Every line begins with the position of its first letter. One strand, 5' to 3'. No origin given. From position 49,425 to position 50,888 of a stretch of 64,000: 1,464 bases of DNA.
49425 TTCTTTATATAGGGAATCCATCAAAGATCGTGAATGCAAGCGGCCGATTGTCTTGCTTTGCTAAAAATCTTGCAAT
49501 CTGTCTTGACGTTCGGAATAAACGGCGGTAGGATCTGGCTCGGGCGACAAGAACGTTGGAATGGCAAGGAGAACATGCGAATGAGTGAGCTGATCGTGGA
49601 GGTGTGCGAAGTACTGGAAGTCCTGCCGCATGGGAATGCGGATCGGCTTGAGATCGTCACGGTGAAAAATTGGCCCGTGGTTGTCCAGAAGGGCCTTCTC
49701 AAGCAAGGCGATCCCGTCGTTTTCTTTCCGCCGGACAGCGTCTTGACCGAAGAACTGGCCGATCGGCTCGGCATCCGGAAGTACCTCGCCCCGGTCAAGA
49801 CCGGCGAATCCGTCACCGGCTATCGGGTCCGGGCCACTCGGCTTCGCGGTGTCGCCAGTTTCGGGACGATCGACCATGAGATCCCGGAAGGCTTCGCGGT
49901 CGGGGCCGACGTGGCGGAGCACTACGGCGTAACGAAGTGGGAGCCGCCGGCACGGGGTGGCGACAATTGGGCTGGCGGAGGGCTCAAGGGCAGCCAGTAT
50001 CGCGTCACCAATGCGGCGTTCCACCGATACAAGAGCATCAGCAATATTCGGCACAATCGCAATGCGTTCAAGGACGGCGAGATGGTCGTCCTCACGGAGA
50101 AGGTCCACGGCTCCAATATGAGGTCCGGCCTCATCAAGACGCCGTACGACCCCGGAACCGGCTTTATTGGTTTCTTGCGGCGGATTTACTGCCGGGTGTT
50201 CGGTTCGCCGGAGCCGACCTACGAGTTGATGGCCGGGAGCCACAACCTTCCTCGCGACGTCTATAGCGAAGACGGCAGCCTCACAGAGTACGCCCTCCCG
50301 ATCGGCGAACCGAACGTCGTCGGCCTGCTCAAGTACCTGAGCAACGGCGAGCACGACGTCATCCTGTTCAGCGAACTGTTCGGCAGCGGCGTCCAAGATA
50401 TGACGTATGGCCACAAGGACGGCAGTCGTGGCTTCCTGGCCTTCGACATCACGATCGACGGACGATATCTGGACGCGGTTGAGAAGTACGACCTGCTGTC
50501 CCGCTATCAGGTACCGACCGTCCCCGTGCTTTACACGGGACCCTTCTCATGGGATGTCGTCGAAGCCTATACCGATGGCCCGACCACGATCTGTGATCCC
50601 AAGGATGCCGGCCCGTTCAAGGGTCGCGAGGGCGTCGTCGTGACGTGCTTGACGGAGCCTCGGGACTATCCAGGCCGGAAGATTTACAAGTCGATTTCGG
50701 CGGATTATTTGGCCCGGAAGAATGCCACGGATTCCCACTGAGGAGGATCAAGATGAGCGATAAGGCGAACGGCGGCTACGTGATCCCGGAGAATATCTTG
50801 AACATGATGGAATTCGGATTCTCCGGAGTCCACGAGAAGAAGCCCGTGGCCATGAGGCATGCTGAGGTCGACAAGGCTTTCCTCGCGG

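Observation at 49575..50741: Rnl-type RNA ligase carrying an N-terminal tRNA-binding-like OB domain as first early gene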

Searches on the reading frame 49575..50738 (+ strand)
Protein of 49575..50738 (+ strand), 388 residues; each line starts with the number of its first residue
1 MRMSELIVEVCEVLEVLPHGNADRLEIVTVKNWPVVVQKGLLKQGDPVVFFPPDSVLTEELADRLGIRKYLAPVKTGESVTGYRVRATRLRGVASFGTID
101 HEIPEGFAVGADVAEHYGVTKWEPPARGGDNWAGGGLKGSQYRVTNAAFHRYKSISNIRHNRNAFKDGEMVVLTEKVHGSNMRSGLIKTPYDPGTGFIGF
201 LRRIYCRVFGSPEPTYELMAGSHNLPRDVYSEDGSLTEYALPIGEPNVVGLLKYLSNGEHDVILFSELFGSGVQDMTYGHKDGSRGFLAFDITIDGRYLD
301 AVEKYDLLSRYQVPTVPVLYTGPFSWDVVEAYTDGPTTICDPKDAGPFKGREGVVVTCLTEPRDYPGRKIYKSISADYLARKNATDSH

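Call 3: search_protein_families(library=pfam, proteins=[window:49575-50738:+], max_evalue=1)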
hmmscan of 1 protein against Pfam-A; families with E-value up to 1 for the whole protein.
window:49575-50738:+ (388 aa): 3 families
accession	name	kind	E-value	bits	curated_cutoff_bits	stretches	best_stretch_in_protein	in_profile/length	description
PF09414.15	RNA_ligase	-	4.1e-16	60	27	1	171-372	3-169/171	RNA ligase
PF21189.3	PHA02142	-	6e-11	43.1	27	1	9-98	3-88/92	PHA02142 OB-fold domain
PF00467.35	KOW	-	0.023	15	22.3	1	345-356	9-20/32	KOW motif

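Call 4: search_protein_families(library=phrogs, proteins=[window:49575-50738:+], max_evalue=0.01)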
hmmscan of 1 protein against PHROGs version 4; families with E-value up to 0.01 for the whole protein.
window:49575-50738:+ (388 aa): 2 families
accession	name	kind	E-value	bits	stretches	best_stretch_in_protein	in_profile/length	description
phrog_968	-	DNA, RNA and nucleotide metabolism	8.9e-40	137.9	1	5-383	8-393/398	RNA ligase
phrog_548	-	DNA, RNA and nucleotide metabolism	7.8e-13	49.3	1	149-385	3-240/341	RNA ligase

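Call 5: search_protein_families(library=ncbifam, proteins=[window:49575-50738:+], max_evalue=1)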
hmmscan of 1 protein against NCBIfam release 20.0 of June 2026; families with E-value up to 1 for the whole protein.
window:49575-50738:+ (388 aa): 4 families
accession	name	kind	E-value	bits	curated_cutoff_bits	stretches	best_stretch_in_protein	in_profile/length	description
TIGR02306.1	RNA_lig_DRB0094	equivalog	1.7e-36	125.8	151.15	2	11-182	6-172/341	RNA ligase (ATP)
TIGR02307.1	RNA_lig_RNL2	equivalog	0.0089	15.6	197.15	1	257-297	91-128/326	RNA ligase, Rnl2 family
TIGR01209.1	TIGR01209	hypoth_equivalog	0.19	10.5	136.9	0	260-323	131-198/375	RNA ligase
TIGR00472.1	pheT_bact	equivalog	0.25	9.5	402.65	1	8-31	46-69/798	phenylalanine--tRNA ligase subunit beta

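Call 6: search_solved_structures(query=window:49575-50738:+, max_evalue=10, show_alignments=3)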
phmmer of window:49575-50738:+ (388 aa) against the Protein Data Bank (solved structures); distinct sequences matched with E-value up to 10: 10.
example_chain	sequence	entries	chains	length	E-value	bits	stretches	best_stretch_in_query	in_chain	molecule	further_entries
6vt8_A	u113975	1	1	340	8.8e-13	50.9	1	14-127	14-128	RNA Ligase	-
5cot_A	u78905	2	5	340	1.5e-12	50.1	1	14-127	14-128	Naegleria gruberi RNA ligase | RNA ligase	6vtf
6vt3_A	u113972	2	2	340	1.6e-12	50.1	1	14-127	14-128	RNA Ligase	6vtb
6vt1_A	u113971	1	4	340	1.7e-12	50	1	14-127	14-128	RNA Ligase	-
6vt4_A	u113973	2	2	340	1.8e-12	49.9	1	14-127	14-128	RNA Ligase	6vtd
5cou_A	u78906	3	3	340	1.9e-12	49.9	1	14-127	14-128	Naegleria gruberi RNA ligase | RNA ligase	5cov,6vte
6vt0_A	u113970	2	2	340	1.9e-12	49.8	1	14-127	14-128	RNA Ligase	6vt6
6vt9_A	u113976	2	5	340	3.2e-12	49.1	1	14-127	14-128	RNA ligase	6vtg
6vt5_A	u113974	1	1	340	1e-11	47.4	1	14-127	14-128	RNA Ligase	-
4urg_A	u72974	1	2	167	1.5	10.7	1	257-315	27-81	DIGUANYLATE CYCLASE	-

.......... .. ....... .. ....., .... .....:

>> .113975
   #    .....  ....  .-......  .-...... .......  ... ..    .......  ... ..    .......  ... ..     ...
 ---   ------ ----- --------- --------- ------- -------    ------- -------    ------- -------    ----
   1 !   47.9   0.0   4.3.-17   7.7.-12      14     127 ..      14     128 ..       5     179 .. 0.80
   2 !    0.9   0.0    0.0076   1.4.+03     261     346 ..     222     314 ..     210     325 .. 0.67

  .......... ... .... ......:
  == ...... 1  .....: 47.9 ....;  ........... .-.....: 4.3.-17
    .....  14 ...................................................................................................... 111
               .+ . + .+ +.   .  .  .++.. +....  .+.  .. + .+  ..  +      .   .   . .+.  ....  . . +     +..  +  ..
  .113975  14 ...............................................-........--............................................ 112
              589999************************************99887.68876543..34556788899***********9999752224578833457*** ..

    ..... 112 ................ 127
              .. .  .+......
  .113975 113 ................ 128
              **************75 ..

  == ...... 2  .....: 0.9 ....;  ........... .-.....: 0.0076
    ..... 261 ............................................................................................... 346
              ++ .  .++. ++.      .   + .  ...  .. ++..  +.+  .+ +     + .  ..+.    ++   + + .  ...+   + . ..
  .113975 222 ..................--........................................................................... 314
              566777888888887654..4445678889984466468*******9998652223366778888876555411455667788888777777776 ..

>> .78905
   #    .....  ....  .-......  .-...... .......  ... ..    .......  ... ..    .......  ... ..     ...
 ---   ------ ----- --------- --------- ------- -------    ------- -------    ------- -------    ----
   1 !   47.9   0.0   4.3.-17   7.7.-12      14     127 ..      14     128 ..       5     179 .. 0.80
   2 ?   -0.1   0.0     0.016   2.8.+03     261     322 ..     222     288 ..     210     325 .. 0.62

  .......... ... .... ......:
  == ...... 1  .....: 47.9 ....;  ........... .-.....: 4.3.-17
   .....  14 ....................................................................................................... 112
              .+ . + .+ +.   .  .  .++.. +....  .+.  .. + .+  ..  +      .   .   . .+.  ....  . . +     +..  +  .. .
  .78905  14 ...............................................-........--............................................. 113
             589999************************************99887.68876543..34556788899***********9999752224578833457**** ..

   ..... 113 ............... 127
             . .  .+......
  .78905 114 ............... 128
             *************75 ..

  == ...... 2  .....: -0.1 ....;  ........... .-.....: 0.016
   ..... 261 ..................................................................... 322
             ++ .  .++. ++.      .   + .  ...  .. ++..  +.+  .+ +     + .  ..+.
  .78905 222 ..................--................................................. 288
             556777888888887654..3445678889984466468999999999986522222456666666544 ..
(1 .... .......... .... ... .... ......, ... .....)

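Call 7: find_homologous_proteins(query=window:49575-50738:+, max_evalue=0.001)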
Query window:49575-50738:+ (388 aa): 1337 proteins with E <= 0.001 among 8000 candidates; the best 120 are listed.
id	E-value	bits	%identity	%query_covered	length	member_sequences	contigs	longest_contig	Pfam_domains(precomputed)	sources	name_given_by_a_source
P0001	6.4e-265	896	100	99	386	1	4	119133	PF09414.16,PF21189.4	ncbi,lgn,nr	ncbi:MAG: RNA ligase family protein [Candidatus Pacebacteria bacterium]|nr:RNA ligase family protein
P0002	7.2e-189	646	72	99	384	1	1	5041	PF09414.16,PF21189.4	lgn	-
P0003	9.7e-177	606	68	99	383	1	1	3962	PF09414.16,PF21189.4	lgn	-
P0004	1.8e-172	592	67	99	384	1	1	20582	PF09414.16,PF21189.4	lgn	-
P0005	2.3e-171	588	68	99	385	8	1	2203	PF09414.16,PF21189.4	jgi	-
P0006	1.7e-163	562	65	99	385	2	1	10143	PF09414.16,PF21189.4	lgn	-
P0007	1.7e-113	398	54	99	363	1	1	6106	PF09414.16,PF21189.4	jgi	-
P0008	2.4e-108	381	74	56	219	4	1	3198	PF09414.16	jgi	jgi:hypothetical protein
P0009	3.9e-107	377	49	99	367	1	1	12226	PF09414.16,PF21189.4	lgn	-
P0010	4.7e-106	373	53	99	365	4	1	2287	PF09414.16,PF21189.4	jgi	jgi:RNA ligase (TIGR02306 family)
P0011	3.0e-104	367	52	99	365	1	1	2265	PF09414.16,PF21189.4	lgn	-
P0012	3.7e-104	367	51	99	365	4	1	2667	PF09414.16,PF21189.4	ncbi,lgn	-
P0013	5.0e-104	366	51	99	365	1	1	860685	PF09414.16,PF21189.4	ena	-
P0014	1.3e-103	365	51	99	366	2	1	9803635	PF09414.16,PF21189.4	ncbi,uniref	ncbi:RNA ligase (ATP) [Singulisphaera sp. PoT]|uniref:RNA ligase (ATP) n=1 Tax=Singulisphaera sp. Po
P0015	2.0e-103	364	52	99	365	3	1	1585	PF09414.16,PF21189.4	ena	-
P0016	1.6e-102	361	52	99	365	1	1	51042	PF09414.16,PF21189.4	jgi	jgi:RNA ligase (TIGR02306 family)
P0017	2.3e-102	361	49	99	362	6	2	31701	PF09414.16,PF21189.4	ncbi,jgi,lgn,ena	jgi:RNA ligase (TIGR02306 family)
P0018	2.6e-102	361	51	99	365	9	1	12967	PF09414.16,PF21189.4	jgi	jgi:RNA ligase (TIGR02306 family)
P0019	3.8e-102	360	51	99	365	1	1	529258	PF09414.16,PF21189.4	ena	-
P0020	2.1e-101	358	47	99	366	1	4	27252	PF09414.16,PF21189.4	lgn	-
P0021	6.0e-101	356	50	99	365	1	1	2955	PF09414.16,PF21189.4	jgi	jgi:RNA ligase (TIGR02306 family)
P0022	6.5e-101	356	50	99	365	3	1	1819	PF09414.16,PF21189.4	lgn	-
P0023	1.7e-100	355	51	99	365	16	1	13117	PF09414.16,PF21189.4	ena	-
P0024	2.0e-100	354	51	99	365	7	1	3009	PF09414.16,PF21189.4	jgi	jgi:RNA ligase (TIGR02306 family)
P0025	2.0e-100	354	51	99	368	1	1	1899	PF09414.16,PF21189.4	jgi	jgi:RNA ligase (TIGR02306 family)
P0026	3.9e-100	354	50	99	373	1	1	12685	PF09414.16,PF21189.4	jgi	jgi:RNA ligase (TIGR02306 family)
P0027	3.9e-100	353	51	99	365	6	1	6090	PF09414.16,PF21189.4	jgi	jgi:RNA ligase (TIGR02306 family)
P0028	3.2e-99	351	49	99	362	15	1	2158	PF09414.16,PF21189.4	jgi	jgi:RNA ligase (TIGR02306 family)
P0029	4.4e-99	350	51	99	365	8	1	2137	PF09414.16,PF21189.4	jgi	jgi:RNA ligase (TIGR02306 family)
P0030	6.4e-99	349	51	99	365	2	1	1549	PF09414.16,PF21189.4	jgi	jgi:RNA ligase (TIGR02306 family)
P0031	6.5e-99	349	50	99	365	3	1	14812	PF09414.16,PF21189.4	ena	-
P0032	8.5e-99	349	51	99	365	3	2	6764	PF09414.16,PF21189.4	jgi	jgi:RNA ligase (TIGR02306 family)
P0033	8.8e-98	346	48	99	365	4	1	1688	PF09414.16,PF21189.4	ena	-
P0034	1.1e-97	345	50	99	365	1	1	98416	PF09414.16,PF21189.4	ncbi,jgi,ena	-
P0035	3.5e-97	344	50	99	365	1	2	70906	PF09414.16,PF21189.4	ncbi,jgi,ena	-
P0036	5.2e-97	343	49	99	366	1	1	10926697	PF09414.16,PF21189.4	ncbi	-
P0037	8.9e-97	342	48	99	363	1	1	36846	PF09414.16,PF21189.4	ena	-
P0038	1.1e-96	342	49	99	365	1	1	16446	PF09414.16,PF21189.4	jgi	jgi:RNA ligase (TIGR02306 family)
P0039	3.6e-96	340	48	99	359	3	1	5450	PF09414.16,PF21189.4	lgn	-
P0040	5.2e-96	340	49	99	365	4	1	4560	PF09414.16,PF21189.4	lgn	-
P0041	9.6e-96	339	48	99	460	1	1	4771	PF09414.16,PF21189.4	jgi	jgi:RNA ligase (TIGR02306 family)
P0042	2.0e-92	328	48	99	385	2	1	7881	PF09414.16,PF21189.4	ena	-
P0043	2.1e-91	325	46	99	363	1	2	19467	PF09414.16,PF21189.4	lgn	-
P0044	4.8e-91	324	47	99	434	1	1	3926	PF09414.16,PF21189.4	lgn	-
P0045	1.0e-90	323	51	89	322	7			PF09414.16,PF21189.4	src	-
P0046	2.6e-90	321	47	99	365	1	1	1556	PF09414.16,PF21189.4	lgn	-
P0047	2.0e-89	318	47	97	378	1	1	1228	PF09414.16,PF21189.4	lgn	-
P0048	5.5e-89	317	46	99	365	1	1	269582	PF09414.16,PF21189.4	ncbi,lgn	-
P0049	1.0e-88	316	46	99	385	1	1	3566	PF09414.16,PF21189.4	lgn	-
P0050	1.1e-88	316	45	99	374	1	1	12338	PF09414.16,PF21189.4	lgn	-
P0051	2.1e-87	312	45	99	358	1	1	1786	PF09414.16,PF21189.4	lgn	-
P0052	2.7e-87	311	45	99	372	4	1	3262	PF09414.16,PF21189.4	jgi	-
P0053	6.7e-87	310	45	99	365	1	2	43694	PF09414.16,PF21189.4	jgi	jgi:RNA ligase (TIGR02306 family)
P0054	1.3e-86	309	44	99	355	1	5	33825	PF09414.16,PF21189.4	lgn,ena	-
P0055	4.7e-86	307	46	97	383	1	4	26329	PF09414.16,PF21189.4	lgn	-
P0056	1.4e-85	306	45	99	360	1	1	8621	PF09414.16,PF21189.4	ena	-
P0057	8.2e-85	303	46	99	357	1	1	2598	PF09414.16,PF21189.4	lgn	-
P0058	2.8e-84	301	45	99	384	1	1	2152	PF09414.16,PF21189.4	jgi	jgi:RNA ligase (TIGR02306 family)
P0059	6.8e-84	300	45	99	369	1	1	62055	PF09414.16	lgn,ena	-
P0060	8.3e-84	300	44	99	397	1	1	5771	PF09414.16,PF21189.4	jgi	jgi:RNA ligase (TIGR02306 family)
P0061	2.0e-83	298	46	99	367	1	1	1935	PF09414.16,PF21189.4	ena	-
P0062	2.8e-83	298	37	99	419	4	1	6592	PF09414.16,PF21189.4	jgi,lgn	-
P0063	4.0e-83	297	44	99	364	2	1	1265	PF09414.16,PF21189.4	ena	-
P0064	1.2e-82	296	45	99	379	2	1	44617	PF09414.16,PF21189.4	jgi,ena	-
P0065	2.6e-82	295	44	98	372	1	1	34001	PF09414.16,PF21189.4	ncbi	-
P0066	3.4e-82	294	41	53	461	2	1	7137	PF09414.16,PF21189.4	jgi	-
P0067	1.0e-81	293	42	99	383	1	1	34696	PF09414.16,PF21189.4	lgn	-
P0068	1.6e-81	292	43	99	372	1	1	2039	PF09414.16,PF21189.4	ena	-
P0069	4.7e-81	291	43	99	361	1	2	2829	PF09414.16,PF21189.4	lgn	-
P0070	4.7e-81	291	42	99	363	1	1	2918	PF09414.16,PF21189.4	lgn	-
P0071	5.4e-81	290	44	99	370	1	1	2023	PF09414.16,PF21189.4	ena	-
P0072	8.3e-81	290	43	99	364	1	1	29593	PF09414.16,PF21189.4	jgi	jgi:RNA ligase (TIGR02306 family)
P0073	1.2e-80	289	44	99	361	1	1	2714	PF09414.16,PF21189.4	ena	-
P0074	1.7e-80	289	40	99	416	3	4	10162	PF09414.16,PF21189.4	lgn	-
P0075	2.3e-80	288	44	99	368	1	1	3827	PF09414.16,PF21189.4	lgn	-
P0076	4.3e-80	287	48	86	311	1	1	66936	PF09414.16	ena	-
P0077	7.4e-80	287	42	99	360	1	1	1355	PF09414.16,PF21189.4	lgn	-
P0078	1.1e-79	286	40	99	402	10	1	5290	PF09414.16,PF21189.4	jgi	jgi:hypothetical protein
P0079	1.5e-79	286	43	99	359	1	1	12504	PF09414.16,PF21189.4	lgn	-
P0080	2.0e-79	285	43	99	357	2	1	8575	PF09414.16,PF21189.4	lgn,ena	-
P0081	4.5e-79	284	43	99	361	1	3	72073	PF09414.16,PF21189.4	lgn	-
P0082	1.2e-78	283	43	99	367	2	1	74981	PF09414.16,PF21189.4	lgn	-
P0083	2.5e-78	282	42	99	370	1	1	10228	PF09414.16,PF21189.4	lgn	-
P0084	3.4e-78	281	41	99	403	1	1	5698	PF09414.16,PF21189.4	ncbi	-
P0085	3.5e-78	281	42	99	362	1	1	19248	PF09414.16,PF21189.4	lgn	-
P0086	3.8e-78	281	41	99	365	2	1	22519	PF09414.16,PF21189.4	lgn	-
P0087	5.9e-78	280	43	98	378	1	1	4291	PF09414.16,PF21189.4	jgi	jgi:RNA ligase (TIGR02306 family)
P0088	1.8e-77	279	48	85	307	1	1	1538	PF09414.16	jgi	jgi:RNA ligase (TIGR02306 family)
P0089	2.1e-77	279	43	99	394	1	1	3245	PF09414.16,PF21189.4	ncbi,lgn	-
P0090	2.1e-77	279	39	99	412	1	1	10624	PF09414.16,PF21189.4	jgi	jgi:RNA ligase (TIGR02306 family)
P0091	2.8e-77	278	39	99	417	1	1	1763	PF09414.16,PF21189.4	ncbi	-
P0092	3.0e-77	278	40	99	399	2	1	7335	PF09414.16,PF21189.4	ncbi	-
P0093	4.5e-77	278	42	99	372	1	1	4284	PF09414.16,PF21189.4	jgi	jgi:RNA ligase (TIGR02306 family)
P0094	4.5e-77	278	43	99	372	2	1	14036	PF09414.16,PF21189.4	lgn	-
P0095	5.2e-77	277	44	99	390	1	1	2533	PF09414.16,PF21189.4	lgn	-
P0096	1.1e-76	276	42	99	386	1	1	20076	PF09414.16,PF21189.4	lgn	-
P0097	1.5e-76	276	42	99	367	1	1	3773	PF09414.16,PF21189.4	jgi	jgi:RNA ligase (TIGR02306 family)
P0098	1.7e-76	276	44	99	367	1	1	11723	PF09414.16,PF21189.4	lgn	-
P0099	2.2e-76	275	43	99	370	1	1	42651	PF09414.16,PF21189.4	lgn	-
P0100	3.0e-76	275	44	98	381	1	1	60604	PF09414.16,PF21189.4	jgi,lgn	-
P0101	4.2e-76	274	41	99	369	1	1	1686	PF09414.16,PF21189.4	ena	-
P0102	4.4e-76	274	44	99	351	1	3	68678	PF09414.16,PF21189.4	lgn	-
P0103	4.8e-76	274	43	99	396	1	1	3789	PF09414.16,PF21189.4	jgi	jgi:RNA ligase (TIGR02306 family)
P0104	5.7e-76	274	43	99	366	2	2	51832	PF09414.16,PF21189.4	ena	-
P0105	9.4e-76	273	42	99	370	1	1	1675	PF09414.16,PF21189.4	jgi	-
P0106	9.7e-76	273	42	99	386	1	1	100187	PF09414.16,PF21189.4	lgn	-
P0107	1.0e-75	273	42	99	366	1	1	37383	PF09414.16,PF21189.4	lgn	-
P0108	1.2e-75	273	44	99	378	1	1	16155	PF09414.16,PF21189.4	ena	-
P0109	1.4e-75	273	43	99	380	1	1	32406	PF09414.16,PF21189.4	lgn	-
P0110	1.4e-75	273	40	99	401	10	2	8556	PF09414.16,PF21189.4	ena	-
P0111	1.7e-75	272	42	99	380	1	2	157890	PF09414.16,PF21189.4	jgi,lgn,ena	-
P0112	2.5e-75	272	44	99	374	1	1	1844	PF09414.16,PF21189.4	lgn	-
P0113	2.6e-75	272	42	99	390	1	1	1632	PF09414.16,PF21189.4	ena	-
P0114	3.0e-75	272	44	99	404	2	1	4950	PF09414.16,PF21189.4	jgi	jgi:RNA ligase (TIGR02306 family)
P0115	4.0e-75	271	39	99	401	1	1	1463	PF09414.16,PF21189.4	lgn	-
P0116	4.6e-75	271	38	99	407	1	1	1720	PF09414.16,PF21189.4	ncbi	-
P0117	4.9e-75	271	41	99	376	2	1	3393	PF09414.16,PF21189.4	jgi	jgi:RNA ligase (TIGR02306 family)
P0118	5.1e-75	271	43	99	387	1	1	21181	PF09414.16,PF21189.4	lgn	-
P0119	9.1e-75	270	42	99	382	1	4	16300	PF09414.16,PF21189.4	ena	-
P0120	1.7e-74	269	40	99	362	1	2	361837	PF09414.16,PF21189.4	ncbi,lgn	-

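Call 9: search_dna_similar(query=window:49575-50738:+, collection=phages, mode=protein, max_rows=25)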
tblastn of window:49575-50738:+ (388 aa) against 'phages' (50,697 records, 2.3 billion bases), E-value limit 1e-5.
Records with a match: 71; places in all: 71; records where one place covers at least 80% of the query: 42.
Best place of each record, by identity: <60% 71.
By first word of the organism name: Pseudomonas 29; Sinorhizobium 7; uncultured 6; Gordonia 6; Brevundimonas 5; Caulobacter 4; Caudoviricetes 3; Synechococcus 2; Bacillus 2; Aeromonas 2; and 4 more.
By host as written in the record: - 11; Pseudomonas syringae pv. porri LMG 28495 8; Sinorhizobium meliloti 7; Brevundimonas pondensis LVF1 4; Gordonia terrae 3612 4; Pseudomonas sp. 3; Pseudomonas syringae 3; Caulobacter crescentus 2; and 23 more.
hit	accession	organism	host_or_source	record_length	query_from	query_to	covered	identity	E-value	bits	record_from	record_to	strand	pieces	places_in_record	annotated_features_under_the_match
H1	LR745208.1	uncultured phage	metagenomic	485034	19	388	95%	31.5%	1e-32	135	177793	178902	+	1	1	record has no annotation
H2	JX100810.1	Caulobacter phage CcrColossus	Caulobacter crescentus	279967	19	386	95%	28.8%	5e-20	98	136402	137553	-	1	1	putative RNA ligase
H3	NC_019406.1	Caulobacter phage CcrColossus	Caulobacter crescentus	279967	19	386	95%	28.8%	5e-20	98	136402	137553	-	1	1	RNA ligase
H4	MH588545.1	Caulobacter phage CcrPW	Caulobacter vibrioides CB15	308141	19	386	95%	28.2%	1e-20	100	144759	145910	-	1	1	hypothetical protein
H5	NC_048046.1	Caulobacter phage CcrPW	Caulobacter vibrioides CB15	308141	19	386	95%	28.2%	1e-20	100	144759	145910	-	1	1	RNA ligase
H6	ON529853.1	Brevundimonas phage vB_BpoS-Bambus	Brevundimonas pondensis LVF1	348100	19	386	95%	27.9%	2e-22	105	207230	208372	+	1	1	RNA ligase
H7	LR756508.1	uncultured phage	metagenomic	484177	19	385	95%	27.6%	1e-13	78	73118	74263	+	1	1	record has no annotation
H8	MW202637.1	Caudoviricetes sp.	Manatee Spring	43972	19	381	94%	27.6%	5e-15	83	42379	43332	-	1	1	RNA ligase | ttudgA-like protein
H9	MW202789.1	Caudoviricetes sp.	Manatee Spring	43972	19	381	94%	27.6%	5e-15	83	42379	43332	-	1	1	RNA ligase | ttudgA-like protein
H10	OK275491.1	Pseudomonas phage REC1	Pseudomonas sp.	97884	18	382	94%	27.3%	5e-12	74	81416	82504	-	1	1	RNA ligase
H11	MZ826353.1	Pseudomonas phage REC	Pseudomonas syringae pv. Tomato 192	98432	18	382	94%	27.3%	5e-12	74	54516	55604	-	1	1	109: RNA ligase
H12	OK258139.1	Pseudomonas phage COT4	Pseudomonas sp.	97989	18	382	94%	27.2%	1e-11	73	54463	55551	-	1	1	RNA ligase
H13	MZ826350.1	Pseudomonas phage M5.1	Pseudomonas syringae pv. Tomato 99TK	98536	18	382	94%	27.2%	1e-11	73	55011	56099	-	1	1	109: RNA ligase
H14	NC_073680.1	Pseudomonas phage M5.1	Pseudomonas syringae pv. Tomato 99TK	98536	18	382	94%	27.2%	1e-11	73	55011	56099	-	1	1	109: RNA ligase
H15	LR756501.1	uncultured phage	metagenomic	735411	21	365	89%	28.7%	1e-10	69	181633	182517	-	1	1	record has no annotation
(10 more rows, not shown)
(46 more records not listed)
